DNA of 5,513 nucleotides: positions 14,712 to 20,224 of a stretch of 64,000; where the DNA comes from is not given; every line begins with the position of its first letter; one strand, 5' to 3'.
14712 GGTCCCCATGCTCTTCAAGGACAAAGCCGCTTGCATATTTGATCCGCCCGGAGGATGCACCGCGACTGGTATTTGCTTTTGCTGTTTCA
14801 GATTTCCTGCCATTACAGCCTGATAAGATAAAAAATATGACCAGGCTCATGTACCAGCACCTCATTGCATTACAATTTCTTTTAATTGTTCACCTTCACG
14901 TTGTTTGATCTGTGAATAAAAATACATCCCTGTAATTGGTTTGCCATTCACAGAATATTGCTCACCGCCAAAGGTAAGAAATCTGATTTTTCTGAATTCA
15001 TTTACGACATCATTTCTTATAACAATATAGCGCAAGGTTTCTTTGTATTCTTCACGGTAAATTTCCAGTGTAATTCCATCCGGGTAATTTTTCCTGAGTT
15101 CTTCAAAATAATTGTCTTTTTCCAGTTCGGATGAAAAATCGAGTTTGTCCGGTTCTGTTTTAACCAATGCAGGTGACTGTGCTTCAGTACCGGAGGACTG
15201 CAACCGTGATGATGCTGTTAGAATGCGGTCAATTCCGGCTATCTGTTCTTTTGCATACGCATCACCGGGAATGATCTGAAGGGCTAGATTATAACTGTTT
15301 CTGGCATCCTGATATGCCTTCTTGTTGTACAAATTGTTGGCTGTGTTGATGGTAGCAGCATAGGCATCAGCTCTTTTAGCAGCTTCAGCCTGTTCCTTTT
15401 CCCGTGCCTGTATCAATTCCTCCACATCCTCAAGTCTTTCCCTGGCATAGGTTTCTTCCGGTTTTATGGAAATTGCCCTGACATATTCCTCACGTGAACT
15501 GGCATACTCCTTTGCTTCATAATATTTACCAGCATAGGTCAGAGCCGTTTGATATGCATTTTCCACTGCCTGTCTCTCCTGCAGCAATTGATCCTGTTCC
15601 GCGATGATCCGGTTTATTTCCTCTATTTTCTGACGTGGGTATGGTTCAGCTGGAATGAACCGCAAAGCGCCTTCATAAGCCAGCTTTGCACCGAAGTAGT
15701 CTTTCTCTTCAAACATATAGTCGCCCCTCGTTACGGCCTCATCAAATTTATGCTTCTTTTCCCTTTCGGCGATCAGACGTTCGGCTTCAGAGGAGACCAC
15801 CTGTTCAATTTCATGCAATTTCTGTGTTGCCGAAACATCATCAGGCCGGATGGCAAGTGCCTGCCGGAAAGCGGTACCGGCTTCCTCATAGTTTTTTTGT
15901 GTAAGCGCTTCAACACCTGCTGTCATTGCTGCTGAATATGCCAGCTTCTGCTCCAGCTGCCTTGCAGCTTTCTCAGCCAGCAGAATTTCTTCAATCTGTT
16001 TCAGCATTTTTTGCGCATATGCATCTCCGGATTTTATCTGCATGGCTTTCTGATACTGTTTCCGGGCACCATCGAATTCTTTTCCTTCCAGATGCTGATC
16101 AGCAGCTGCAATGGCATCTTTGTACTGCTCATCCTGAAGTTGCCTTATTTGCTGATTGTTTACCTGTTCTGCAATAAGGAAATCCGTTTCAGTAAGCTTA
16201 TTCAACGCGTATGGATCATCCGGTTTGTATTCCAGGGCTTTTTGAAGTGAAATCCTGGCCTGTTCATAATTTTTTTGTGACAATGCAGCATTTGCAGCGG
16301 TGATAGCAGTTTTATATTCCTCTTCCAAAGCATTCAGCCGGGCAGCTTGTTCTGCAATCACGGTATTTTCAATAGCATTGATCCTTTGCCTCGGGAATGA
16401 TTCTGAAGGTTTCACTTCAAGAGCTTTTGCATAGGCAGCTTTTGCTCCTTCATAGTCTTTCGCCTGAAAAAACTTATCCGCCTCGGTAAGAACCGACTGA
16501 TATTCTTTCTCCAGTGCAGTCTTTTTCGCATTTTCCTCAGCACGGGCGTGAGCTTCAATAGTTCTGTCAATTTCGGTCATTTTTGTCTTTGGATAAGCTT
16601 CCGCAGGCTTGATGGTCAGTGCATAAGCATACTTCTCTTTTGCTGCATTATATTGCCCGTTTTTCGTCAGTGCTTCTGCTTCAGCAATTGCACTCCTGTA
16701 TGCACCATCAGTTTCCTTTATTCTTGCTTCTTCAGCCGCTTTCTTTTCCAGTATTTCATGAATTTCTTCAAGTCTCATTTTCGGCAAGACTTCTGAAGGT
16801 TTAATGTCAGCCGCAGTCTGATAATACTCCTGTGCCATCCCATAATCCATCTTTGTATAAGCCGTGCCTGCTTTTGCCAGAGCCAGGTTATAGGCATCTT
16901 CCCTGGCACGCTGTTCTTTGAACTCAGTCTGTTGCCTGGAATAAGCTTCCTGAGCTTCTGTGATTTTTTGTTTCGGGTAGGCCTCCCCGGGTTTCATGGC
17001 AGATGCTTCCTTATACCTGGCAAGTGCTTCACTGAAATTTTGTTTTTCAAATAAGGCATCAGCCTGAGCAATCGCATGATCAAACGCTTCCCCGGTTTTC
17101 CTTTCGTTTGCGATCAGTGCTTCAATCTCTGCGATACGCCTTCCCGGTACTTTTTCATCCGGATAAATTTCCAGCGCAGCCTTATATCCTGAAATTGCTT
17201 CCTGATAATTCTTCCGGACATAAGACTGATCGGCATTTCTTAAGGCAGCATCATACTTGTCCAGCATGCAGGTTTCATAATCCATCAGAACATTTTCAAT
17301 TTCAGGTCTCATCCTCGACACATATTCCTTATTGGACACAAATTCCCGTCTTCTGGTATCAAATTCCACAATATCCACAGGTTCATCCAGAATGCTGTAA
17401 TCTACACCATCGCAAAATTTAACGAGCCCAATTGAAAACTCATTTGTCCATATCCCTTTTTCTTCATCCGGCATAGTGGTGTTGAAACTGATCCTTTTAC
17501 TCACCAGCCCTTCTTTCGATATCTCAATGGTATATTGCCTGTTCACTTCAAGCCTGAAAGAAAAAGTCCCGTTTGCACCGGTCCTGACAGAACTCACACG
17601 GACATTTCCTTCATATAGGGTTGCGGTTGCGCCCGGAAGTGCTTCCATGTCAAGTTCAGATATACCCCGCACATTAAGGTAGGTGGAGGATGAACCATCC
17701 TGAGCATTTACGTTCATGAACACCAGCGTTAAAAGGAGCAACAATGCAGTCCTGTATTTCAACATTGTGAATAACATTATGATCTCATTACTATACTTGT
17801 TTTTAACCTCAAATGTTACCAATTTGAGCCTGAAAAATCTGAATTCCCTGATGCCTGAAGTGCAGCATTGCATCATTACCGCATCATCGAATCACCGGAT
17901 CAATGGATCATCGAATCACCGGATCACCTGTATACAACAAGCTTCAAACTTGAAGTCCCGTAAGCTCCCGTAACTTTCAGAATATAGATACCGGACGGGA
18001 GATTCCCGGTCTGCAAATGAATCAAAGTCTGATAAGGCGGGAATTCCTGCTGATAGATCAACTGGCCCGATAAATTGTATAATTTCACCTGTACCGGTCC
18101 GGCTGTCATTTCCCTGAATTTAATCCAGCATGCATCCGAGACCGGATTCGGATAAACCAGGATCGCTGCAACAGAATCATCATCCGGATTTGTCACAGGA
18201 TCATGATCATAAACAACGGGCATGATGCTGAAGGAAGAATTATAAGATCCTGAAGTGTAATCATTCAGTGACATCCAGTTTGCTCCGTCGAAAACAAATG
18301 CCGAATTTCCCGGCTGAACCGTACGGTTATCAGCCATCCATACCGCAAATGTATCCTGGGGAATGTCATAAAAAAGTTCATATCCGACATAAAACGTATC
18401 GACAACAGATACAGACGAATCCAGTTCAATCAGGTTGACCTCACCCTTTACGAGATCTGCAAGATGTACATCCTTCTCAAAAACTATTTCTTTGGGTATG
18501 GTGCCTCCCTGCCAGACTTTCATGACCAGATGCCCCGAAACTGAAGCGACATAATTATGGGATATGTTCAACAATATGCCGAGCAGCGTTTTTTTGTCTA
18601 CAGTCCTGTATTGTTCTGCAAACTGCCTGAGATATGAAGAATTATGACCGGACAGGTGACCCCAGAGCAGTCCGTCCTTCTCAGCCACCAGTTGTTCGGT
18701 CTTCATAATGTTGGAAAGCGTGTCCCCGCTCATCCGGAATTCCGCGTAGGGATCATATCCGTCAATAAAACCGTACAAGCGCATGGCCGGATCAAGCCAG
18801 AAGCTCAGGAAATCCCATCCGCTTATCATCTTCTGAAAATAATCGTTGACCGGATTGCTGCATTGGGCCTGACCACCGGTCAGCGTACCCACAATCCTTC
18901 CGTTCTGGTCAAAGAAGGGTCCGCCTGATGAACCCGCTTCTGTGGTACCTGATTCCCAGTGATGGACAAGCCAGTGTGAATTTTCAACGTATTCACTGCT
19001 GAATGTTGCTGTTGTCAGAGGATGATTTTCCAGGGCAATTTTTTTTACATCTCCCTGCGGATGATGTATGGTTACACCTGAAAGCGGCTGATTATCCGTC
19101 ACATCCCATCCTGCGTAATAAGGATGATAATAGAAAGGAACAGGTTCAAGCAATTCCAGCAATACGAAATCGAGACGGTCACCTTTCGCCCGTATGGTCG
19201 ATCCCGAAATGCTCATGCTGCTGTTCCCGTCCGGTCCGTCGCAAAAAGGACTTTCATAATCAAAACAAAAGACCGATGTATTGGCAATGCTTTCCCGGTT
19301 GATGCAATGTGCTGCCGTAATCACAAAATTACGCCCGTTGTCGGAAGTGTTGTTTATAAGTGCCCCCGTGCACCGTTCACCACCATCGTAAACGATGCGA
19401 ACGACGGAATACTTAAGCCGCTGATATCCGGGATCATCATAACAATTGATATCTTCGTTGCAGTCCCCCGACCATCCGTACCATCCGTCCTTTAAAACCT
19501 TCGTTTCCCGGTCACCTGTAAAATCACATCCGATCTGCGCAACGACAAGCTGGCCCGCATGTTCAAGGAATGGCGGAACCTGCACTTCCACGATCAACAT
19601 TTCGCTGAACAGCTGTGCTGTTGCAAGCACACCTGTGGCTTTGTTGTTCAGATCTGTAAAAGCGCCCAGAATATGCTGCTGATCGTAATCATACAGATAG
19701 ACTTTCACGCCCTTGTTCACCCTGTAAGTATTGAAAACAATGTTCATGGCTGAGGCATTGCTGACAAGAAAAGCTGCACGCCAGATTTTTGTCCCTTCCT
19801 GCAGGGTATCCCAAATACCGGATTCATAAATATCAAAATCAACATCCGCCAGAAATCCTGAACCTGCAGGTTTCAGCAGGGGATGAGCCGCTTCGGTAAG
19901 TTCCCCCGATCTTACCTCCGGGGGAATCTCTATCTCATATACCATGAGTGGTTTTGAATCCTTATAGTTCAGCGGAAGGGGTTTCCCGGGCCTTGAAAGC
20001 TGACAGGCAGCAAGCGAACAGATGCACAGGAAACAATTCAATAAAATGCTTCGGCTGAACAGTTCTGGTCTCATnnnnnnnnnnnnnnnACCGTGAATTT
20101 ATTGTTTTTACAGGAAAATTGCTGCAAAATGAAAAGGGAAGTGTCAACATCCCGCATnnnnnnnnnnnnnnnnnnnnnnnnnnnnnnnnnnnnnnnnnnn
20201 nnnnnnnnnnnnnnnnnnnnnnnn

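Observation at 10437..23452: A cobalamin riboswitch heads a 13-kb single-strand gene string whose B12 uptake genes are interrupted by a secreted protease and a giant repeat protein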

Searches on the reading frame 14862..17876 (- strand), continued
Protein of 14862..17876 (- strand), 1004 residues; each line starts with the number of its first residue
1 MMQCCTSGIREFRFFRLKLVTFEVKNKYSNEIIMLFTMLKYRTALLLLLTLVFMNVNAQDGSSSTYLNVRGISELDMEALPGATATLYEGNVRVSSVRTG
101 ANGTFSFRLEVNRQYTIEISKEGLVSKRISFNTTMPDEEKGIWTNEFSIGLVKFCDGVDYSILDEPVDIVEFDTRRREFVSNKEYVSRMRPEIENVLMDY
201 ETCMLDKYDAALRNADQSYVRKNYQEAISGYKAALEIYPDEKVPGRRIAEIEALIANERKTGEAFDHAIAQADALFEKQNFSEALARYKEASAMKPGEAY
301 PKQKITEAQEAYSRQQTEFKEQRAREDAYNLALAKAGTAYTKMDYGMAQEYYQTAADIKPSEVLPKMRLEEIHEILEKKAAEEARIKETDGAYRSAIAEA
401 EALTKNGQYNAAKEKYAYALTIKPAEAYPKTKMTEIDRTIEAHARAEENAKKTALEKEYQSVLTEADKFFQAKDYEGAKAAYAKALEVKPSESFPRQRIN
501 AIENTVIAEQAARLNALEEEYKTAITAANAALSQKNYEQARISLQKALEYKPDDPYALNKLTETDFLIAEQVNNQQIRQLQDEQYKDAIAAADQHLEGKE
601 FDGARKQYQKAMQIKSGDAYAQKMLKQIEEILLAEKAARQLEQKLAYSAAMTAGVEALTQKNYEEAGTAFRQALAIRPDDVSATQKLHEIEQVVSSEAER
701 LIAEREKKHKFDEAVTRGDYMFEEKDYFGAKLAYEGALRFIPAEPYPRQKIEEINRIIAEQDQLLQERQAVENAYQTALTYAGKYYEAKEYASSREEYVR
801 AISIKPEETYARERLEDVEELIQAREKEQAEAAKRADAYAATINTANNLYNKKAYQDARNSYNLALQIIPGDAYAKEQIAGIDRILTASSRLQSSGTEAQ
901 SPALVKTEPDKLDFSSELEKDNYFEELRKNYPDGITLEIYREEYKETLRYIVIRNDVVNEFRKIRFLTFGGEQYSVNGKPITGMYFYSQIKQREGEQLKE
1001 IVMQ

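Call 65: fold_search(model_id=the predicted structure, library=pdb)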
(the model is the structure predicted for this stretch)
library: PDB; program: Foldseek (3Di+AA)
matches with E <= 10: 1229; with E <= 0.001: 189
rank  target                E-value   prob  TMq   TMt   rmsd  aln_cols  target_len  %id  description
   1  9hvq_Q                7.6e-10  1.00  0.06  0.06  65.0       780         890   14  Structure of the transcribing Pol II-DSIF-PAF-SPT6-RECQL5 complex (released 2025-07-16)
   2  9rtt_Q                2.4e-09  1.00  0.07  0.08  63.5       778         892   15  Activated Elongation Complex with IWS1 and ELOF1 (released 2025-09-03)
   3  8chy                  6.5e-09  1.00  0.05  0.18  47.1       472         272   17  Crystal structure of an 8-repeat consensus TPR superhelix with Zinc. (released 2024-02-21)
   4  1w3b_A                1.4e-08  1.00  0.05  0.12  61.0       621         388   13  The superhelical TPR domain of O-linked GlcNAc transferase reveals structural similarities to importin alpha. (released 2004-09-09)
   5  8bbe_D                1.7e-08  1.00  0.08  0.11  62.1       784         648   15  Structure of the IFT-A complex; IFT-A2 module (released 2022-12-21)
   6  8bbg_D                2.3e-08  1.00  0.06  0.05  64.0       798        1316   15  Structure of the IFT-A complex; anterograde IFT-A train model (released 2022-12-21)
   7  9qhb                  2.9e-08  1.00  0.04  0.16  47.7       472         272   18  Crystal structure of 16-repeat CTPR protein with eliminated coordination sites (released 2025-10-22)
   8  1w3b_B                5.0e-08  1.00  0.05  0.13  60.7       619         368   13  The superhelical TPR domain of O-linked GlcNAc transferase reveals structural similarities to importin alpha. (released 2004-09-09)
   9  6eou                  5.0e-08  1.00  0.04  0.12  59.8       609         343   14  O-GlcNAc transferase TPR domain with the intellectual disability associated mutation L254F (released 2018-05-09)
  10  8dtf_A                5.2e-08  1.00  0.05  0.06  64.0       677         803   12  Cryo-EM structure of the full length Arabidopsis SPY with complete TPRs (released 2023-03-08)
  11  7xn7_q                5.5e-08  1.00  0.06  0.06  64.1       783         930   15  RNA polymerase II elongation complex containing Spt4/5, Elf1, Spt6, Spn1 and Paf1C (released 2022-09-07)
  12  7yea_A                5.7e-08  1.00  0.06  0.05  51.2       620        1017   16  Human O-GlcNAc transferase Dimer (released 2023-07-12)
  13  5g04_J                6.0e-08  1.00  0.06  0.10  58.3       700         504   11  Structure of the human APC-Cdc20-Hsl1 complex (released 2016-05-25)
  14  8dtg_B                6.3e-08  1.00  0.05  0.06  46.8       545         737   14  Cryo-EM structure of Arabidopsis SPY alternative conformation 1 (released 2023-03-08)
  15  7yeh_A                6.6e-08  1.00  0.05  0.05  64.8       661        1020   15  Cryo-EM structure of human OGT-OGA complex (released 2023-07-12)
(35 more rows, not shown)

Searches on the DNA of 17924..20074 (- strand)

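Call 18: search_rna_families(sources=[L002, L003, L008, L011, L012, L013, L019], threshold=gathering)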
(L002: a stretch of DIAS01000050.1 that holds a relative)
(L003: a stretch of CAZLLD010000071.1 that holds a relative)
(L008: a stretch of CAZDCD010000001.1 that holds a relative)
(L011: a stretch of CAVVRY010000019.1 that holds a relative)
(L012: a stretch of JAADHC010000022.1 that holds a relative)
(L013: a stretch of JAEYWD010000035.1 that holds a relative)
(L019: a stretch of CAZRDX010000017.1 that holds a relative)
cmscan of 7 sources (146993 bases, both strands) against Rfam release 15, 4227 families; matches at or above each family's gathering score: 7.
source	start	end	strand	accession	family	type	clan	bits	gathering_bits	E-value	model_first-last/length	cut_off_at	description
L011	6403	6615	+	RF00174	Cobalamin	Cis-reg; riboswitch;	CL00101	105.6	31.5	4.7e-25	1-189/189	no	Cobalamin riboswitch aptamer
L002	6547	6766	+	RF00174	Cobalamin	Cis-reg; riboswitch;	CL00101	101.1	31.5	9.1e-24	1-189/189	no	Cobalamin riboswitch aptamer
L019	6638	6840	+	RF00174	Cobalamin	Cis-reg; riboswitch;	CL00101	97.1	31.5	1.3e-22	1-189/189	no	Cobalamin riboswitch aptamer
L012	6619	6832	+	RF00174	Cobalamin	Cis-reg; riboswitch;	CL00101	95.3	31.5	4.2e-22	1-189/189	no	Cobalamin riboswitch aptamer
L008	6514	6832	+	RF00174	Cobalamin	Cis-reg; riboswitch;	CL00101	88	31.5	5.3e-20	1-189/189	no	Cobalamin riboswitch aptamer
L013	4660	4878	+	RF00174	Cobalamin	Cis-reg; riboswitch;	CL00101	78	31.5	3.7e-17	1-189/189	no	Cobalamin riboswitch aptamer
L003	1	156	+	RF00174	Cobalamin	Cis-reg; riboswitch;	CL00101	51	31.5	2e-09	59-189/189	5'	Cobalamin riboswitch aptamer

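Call 38: search_rna_families(sources=[L036, L048, L054, L061, L069, L046, L066], threshold=gathering)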
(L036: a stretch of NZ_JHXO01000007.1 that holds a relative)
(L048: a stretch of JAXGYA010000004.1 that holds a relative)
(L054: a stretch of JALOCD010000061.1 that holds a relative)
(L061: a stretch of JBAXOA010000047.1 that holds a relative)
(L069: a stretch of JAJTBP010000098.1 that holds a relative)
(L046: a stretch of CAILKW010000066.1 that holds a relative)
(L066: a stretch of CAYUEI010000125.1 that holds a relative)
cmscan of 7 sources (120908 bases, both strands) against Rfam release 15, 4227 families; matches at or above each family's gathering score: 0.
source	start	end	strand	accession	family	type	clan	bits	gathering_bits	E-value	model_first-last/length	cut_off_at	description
